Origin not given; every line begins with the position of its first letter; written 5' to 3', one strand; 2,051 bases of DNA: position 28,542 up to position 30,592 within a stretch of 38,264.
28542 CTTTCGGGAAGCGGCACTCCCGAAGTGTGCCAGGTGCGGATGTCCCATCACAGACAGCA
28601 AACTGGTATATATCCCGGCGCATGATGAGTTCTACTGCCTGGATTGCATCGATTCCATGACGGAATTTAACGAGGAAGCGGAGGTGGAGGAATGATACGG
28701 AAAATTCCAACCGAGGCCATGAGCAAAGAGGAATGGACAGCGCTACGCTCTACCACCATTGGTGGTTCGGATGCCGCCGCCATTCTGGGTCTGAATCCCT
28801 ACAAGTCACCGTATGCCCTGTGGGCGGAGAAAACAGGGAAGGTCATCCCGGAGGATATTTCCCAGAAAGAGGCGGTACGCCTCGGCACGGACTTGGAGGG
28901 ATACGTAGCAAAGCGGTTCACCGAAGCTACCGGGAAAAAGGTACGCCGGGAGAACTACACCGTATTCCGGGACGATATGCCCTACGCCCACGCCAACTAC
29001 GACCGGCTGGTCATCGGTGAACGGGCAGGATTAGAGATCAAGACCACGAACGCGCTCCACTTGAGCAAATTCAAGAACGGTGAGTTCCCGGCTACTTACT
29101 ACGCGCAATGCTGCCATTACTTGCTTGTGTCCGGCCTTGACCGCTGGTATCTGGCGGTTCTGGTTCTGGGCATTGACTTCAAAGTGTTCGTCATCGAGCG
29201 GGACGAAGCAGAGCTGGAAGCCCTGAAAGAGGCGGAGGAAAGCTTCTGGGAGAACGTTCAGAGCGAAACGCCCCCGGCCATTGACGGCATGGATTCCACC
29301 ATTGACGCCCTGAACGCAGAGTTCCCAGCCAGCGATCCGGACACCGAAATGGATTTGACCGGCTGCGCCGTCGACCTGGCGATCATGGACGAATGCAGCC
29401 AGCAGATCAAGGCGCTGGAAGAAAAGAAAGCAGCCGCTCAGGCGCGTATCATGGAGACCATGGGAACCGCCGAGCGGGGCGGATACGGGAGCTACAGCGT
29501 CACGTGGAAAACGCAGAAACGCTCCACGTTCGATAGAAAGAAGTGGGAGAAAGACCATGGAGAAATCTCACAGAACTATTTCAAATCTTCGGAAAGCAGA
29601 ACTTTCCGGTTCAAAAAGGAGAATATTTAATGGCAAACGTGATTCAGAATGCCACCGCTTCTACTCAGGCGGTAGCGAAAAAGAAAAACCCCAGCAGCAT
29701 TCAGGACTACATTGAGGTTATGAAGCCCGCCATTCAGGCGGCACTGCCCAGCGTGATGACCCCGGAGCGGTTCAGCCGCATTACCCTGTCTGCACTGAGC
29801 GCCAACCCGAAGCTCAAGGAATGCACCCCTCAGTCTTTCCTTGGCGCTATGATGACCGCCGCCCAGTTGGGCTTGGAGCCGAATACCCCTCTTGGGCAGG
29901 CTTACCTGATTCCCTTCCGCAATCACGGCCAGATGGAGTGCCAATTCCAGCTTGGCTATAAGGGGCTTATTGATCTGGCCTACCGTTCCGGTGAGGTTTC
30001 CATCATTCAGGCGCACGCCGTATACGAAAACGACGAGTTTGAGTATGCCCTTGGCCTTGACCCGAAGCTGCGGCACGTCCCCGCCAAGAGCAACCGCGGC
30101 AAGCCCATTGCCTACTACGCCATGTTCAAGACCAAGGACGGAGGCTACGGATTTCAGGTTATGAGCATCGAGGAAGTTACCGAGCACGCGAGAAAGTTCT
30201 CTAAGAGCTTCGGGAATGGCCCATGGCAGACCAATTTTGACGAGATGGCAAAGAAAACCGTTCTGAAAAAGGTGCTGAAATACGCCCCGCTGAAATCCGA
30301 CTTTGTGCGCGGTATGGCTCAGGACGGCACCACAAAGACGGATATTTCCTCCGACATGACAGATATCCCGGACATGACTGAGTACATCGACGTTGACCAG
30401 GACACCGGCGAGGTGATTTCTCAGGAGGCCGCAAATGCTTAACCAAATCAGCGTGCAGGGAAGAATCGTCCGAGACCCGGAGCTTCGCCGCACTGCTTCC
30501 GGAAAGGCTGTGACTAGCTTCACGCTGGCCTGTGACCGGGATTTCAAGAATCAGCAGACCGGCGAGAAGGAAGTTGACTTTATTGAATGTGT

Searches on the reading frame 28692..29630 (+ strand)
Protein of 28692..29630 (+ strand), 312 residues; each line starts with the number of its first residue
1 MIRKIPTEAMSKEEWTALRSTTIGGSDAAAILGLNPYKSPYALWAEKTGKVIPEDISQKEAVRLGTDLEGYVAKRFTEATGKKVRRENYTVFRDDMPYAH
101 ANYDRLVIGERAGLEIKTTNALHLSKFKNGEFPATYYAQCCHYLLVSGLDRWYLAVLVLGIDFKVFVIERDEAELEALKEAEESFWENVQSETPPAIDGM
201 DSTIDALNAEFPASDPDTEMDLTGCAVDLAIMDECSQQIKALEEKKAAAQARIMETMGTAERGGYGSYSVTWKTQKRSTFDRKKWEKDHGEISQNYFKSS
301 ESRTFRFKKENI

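Call 14: search_protein_families(library=pfam, proteins=[window:28692-29630:+], max_evalue=0.01)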
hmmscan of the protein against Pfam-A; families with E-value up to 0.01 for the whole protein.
window:28692-29630:+ (312 aa): 1 family
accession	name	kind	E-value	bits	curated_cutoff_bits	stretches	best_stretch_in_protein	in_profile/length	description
PF09588.16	YqaJ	-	6.2e-31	108.1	22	1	14-149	1-149/150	YqaJ-like viral recombinase domain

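Call 15: search_protein_families(library=phrogs, proteins=[window:28692-29630:+], max_evalue=0.01)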
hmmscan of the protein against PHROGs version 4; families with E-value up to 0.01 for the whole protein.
window:28692-29630:+ (312 aa): 8 families
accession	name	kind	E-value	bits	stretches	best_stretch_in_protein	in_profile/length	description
phrog_434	-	DNA, RNA and nucleotide metabolism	4.6e-94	316.7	1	2-310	47-364/372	RecE-like recombination exonuclease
phrog_149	-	DNA, RNA and nucleotide metabolism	5.7e-13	49.1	1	11-262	600-867/1242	exonuclease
phrog_1956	-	unknown function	2.3e-10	41.5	1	220-307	2-90/93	-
phrog_7655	-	DNA, RNA and nucleotide metabolism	2.6e-08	34.1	1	13-151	11-146/551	RecE-like recombination exonuclease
phrog_19855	-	head and packaging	0.00019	20.1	1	12-171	466-619/1257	virion structural protein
phrog_1706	-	DNA, RNA and nucleotide metabolism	0.00021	21.8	1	109-199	134-227/293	CRISPR/Cas system associated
phrog_8474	-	unknown function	0.00056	20.7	1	8-36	20-48/48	-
phrog_6244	-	unknown function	0.00075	21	1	234-303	26-99/107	-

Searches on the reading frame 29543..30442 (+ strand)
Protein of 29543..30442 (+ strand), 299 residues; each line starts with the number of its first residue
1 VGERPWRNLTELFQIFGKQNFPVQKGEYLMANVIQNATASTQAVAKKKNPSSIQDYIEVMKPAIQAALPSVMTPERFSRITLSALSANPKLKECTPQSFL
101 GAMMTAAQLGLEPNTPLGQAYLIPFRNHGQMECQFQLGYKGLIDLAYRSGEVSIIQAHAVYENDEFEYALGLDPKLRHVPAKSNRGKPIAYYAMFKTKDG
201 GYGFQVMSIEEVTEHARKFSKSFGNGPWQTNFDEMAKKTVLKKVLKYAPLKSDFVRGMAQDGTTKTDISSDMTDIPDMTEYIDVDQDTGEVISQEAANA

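Call 14: search_protein_families(library=pfam, proteins=[window:29543-30442:+], max_evalue=0.01)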
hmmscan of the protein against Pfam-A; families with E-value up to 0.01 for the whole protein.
window:29543-30442:+ (299 aa): 1 family
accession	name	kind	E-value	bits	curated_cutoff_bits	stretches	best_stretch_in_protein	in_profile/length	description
PF03837.19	RecT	-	3.8e-56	190.2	24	1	75-257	1-180/198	RecT family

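Call 15: search_protein_families(library=phrogs, proteins=[window:29543-30442:+], max_evalue=0.01)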
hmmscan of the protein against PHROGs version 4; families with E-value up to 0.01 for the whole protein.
window:29543-30442:+ (299 aa): 4 families
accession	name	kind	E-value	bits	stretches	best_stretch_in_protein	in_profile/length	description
phrog_148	-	DNA, RNA and nucleotide metabolism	1.7e-92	312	1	30-295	6-265/387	RecT-like ssDNA annealing protein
phrog_34786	-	unknown function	1.7e-34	119.4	1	42-138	22-116/116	-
phrog_19737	-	unknown function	1e-14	55.7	1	52-151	11-106/108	-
phrog_2780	-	DNA, RNA and nucleotide metabolism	6.9e-08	33.3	1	49-247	9-197/369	RecT-like ssDNA annealing protein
